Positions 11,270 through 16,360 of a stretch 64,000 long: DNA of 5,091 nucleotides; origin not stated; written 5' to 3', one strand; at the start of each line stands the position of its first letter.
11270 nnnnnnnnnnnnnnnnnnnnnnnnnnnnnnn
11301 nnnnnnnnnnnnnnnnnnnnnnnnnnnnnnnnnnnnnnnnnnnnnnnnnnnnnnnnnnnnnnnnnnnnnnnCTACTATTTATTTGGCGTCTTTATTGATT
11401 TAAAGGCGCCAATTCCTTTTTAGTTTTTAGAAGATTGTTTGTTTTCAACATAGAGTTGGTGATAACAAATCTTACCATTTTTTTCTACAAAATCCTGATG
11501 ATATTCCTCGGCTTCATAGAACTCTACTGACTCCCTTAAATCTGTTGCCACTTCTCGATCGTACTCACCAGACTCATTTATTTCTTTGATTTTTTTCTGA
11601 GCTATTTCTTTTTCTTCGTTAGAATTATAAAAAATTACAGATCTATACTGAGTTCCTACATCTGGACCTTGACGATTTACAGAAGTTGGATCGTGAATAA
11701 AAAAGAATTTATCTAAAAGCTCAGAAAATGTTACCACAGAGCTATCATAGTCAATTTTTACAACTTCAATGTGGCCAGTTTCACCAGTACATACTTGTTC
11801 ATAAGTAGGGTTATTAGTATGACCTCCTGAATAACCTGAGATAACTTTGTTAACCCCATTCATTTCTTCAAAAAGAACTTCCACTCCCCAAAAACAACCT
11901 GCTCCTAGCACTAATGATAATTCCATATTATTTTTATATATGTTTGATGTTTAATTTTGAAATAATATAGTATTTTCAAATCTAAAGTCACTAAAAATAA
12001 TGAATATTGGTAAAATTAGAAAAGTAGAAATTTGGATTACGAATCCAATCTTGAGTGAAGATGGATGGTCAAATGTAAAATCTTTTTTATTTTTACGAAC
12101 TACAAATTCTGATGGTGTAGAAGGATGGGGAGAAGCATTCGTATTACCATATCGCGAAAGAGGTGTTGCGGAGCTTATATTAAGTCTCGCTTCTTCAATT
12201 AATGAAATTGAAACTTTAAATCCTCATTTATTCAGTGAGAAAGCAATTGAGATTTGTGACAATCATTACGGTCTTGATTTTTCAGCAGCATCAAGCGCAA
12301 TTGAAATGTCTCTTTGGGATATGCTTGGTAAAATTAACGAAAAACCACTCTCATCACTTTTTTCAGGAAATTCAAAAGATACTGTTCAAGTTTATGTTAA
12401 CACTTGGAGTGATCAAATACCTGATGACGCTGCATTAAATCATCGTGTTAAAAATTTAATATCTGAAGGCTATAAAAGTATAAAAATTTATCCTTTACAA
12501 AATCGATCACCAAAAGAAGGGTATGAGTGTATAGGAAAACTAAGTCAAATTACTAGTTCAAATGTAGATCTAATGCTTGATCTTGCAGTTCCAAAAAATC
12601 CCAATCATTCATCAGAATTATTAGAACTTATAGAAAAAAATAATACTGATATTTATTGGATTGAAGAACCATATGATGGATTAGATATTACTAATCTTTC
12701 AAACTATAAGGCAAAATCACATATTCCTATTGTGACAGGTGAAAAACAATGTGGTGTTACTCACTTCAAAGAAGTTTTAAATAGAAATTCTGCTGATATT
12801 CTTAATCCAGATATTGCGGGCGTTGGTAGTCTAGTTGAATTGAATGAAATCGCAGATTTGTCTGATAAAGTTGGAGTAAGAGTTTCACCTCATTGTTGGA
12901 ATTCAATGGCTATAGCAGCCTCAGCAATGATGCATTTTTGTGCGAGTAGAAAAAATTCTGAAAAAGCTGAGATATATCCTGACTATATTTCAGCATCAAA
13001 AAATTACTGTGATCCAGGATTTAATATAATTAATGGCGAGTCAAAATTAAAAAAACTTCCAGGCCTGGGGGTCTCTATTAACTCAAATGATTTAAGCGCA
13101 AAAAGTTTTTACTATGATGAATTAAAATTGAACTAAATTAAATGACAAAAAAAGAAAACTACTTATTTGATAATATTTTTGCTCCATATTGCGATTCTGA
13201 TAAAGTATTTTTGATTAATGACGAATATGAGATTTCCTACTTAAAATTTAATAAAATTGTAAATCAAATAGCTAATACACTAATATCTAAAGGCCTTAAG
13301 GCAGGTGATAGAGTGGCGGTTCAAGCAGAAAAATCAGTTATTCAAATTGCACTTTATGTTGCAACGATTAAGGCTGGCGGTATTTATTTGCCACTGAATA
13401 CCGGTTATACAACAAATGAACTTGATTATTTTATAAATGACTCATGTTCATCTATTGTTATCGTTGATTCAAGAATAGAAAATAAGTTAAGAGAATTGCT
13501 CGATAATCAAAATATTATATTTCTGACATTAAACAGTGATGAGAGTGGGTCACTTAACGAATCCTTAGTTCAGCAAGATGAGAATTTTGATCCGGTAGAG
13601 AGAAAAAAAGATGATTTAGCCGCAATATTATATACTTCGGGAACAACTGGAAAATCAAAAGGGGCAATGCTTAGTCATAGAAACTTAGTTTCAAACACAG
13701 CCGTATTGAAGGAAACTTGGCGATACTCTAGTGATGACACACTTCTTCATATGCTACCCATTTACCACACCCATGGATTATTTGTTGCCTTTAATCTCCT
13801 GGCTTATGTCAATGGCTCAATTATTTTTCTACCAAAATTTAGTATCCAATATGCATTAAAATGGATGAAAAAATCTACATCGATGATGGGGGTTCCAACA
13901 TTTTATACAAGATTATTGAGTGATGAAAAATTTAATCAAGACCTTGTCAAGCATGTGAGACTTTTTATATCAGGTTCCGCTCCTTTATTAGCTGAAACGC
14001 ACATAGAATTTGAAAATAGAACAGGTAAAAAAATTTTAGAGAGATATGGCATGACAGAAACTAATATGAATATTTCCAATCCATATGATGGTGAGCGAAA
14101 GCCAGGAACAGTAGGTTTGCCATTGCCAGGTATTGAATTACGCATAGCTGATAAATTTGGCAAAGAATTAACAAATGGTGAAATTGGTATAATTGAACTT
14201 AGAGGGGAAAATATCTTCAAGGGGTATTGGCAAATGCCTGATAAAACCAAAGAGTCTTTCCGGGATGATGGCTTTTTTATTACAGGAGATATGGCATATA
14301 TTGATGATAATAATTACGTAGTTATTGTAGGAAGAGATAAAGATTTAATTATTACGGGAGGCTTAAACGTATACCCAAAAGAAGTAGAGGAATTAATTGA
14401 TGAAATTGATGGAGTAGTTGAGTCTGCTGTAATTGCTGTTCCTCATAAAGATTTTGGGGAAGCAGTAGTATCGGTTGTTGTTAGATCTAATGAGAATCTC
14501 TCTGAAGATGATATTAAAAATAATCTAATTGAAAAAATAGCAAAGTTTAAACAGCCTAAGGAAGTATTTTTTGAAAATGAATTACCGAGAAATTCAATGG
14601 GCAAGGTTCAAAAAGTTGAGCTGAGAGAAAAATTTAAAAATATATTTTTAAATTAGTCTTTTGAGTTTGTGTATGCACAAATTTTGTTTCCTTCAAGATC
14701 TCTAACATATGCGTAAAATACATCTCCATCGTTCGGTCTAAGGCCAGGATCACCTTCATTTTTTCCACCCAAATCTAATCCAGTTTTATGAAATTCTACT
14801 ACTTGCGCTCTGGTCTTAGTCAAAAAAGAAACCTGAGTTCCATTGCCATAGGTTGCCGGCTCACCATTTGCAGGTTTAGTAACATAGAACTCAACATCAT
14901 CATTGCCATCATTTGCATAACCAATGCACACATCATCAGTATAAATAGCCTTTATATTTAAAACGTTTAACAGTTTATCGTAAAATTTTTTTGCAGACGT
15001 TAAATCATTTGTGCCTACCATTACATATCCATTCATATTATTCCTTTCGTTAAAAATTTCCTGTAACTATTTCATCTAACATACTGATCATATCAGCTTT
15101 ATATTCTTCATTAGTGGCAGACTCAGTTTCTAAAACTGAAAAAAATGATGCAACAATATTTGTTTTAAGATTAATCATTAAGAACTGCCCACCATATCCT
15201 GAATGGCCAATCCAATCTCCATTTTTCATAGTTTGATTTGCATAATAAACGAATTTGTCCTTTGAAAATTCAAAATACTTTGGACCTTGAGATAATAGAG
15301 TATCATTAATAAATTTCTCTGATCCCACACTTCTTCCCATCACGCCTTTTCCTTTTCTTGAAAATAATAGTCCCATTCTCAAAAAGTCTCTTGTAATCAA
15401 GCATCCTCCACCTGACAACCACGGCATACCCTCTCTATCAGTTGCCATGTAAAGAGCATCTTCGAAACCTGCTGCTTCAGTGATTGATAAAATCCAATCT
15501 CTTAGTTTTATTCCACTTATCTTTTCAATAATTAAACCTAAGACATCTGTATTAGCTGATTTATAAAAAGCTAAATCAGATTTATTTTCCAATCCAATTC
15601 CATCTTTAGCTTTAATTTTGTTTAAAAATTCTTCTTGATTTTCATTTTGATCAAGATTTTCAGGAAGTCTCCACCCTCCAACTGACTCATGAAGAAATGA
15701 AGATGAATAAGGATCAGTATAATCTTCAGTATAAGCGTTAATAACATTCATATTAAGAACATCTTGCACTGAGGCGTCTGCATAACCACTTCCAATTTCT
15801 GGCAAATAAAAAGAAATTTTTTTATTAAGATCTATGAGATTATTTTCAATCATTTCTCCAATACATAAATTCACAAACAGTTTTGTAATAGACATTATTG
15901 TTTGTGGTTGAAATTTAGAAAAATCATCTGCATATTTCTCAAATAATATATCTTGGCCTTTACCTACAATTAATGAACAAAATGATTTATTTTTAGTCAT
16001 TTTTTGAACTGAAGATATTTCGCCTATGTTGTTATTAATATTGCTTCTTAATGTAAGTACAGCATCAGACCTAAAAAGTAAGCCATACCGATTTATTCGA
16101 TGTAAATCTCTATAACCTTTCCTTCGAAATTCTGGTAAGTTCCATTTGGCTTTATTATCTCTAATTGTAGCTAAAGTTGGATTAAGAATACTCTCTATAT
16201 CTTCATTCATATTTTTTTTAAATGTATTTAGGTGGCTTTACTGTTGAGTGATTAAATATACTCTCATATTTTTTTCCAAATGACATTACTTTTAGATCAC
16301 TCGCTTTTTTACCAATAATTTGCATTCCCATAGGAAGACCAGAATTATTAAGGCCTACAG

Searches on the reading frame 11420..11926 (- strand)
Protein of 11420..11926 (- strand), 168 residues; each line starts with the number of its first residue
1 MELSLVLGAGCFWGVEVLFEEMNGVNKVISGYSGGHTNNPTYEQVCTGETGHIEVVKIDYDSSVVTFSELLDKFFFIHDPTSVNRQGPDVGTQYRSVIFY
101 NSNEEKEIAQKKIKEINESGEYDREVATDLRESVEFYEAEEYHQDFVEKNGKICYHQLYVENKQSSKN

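Call 66: search_protein_families(library=pfam, proteins=[window:11420-11926:-], max_evalue=0.00001)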
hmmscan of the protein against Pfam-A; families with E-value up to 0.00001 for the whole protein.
window:11420-11926:- (168 aa): 1 family
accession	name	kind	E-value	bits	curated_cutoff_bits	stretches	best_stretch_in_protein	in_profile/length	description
PF01625.27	PMSR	-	4.7e-61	205.9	23.7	1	5-153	2-150/153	Peptide methionine sulfoxide reductase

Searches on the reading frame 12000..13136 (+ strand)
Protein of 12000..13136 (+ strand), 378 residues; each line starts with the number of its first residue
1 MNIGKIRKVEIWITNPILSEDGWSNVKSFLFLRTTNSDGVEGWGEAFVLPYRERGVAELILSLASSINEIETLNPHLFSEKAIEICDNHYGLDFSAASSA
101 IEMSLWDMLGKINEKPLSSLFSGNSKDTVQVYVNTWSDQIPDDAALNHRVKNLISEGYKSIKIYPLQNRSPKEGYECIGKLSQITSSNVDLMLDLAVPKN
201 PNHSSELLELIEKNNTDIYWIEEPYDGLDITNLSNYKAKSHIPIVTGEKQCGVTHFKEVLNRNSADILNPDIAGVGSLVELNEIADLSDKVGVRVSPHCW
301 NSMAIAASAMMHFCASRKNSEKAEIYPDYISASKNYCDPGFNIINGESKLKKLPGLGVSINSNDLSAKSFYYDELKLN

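Call 66: search_protein_families(library=pfam, proteins=[window:12000-13136:+], max_evalue=0.00001)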
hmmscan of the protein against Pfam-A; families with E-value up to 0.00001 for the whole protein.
window:12000-13136:+ (378 aa): 2 families
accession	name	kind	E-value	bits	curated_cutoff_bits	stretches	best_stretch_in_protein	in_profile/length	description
PF13378.12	MR_MLE_C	-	1.8e-35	123.1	29.4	1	148-361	4-216/219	Enolase C-terminal domain-like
PF02746.21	MR_MLE_N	-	2.8e-09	37.7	22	1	25-120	24-115/117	Mandelate racemase / muconate lactonizing enzyme, N-terminal domain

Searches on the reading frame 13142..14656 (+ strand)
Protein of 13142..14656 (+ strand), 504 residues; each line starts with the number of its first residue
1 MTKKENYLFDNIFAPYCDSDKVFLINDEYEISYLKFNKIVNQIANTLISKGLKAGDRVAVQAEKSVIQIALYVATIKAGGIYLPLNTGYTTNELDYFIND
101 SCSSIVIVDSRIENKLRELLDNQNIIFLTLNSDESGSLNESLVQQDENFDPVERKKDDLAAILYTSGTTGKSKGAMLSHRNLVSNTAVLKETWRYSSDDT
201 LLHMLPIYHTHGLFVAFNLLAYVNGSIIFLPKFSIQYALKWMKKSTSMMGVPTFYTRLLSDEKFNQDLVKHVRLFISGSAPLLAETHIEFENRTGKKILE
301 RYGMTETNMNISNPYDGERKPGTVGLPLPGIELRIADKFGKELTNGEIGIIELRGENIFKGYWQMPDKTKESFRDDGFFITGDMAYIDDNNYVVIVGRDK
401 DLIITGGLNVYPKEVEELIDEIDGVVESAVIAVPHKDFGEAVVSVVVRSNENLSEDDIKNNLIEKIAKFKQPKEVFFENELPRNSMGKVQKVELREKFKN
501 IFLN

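Call 66: search_protein_families(library=pfam, proteins=[window:13142-14656:+], max_evalue=0.00001)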
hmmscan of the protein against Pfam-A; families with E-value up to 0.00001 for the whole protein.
window:13142-14656:+ (504 aa): 2 families
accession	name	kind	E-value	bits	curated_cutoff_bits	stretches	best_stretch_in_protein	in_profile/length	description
PF00501.34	AMP-binding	-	6.5e-82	275.8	29.9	1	19-363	9-384/384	AMP-binding enzyme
PF13193.12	AMP-binding_C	-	2e-12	48.3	24.5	1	414-488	1-76/76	AMP-binding enzyme C-terminal domain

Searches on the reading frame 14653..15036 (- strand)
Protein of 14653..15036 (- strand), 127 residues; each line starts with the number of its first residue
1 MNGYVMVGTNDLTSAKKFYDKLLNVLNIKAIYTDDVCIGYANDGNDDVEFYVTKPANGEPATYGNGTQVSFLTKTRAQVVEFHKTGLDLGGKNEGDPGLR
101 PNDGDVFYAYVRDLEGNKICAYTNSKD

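Call 66: search_protein_families(library=pfam, proteins=[window:14653-15036:-], max_evalue=0.00001)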
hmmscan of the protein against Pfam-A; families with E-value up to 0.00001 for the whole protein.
window:14653-15036:- (127 aa): 1 family
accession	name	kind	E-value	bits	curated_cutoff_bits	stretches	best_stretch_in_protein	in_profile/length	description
PF00903.31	Glyoxalase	-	1.6e-06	28.9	20.6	1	4-120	4-120/121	Glyoxalase/Bleomycin resistance protein/Dioxygenase superfamily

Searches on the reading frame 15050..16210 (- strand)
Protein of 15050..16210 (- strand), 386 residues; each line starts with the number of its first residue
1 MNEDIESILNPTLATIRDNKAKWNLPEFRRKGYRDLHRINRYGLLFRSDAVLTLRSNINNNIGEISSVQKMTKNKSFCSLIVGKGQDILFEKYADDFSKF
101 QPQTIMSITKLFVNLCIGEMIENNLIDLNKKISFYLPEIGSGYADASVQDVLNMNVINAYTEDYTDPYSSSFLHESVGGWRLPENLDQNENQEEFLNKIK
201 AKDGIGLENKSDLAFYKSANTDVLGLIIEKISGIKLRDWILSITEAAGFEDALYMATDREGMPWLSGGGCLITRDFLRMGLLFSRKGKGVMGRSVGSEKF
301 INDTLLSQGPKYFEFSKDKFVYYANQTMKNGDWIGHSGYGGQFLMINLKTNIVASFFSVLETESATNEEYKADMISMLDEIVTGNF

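Call 66: search_protein_families(library=pfam, proteins=[window:15050-16210:-], max_evalue=0.00001)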
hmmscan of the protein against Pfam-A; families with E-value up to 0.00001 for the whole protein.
window:15050-16210:- (386 aa): 1 family
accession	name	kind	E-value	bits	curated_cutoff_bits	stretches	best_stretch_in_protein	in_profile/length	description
PF00144.29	Beta-lactamase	-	3.6e-11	43.3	27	1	100-359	47-309/329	Beta-lactamase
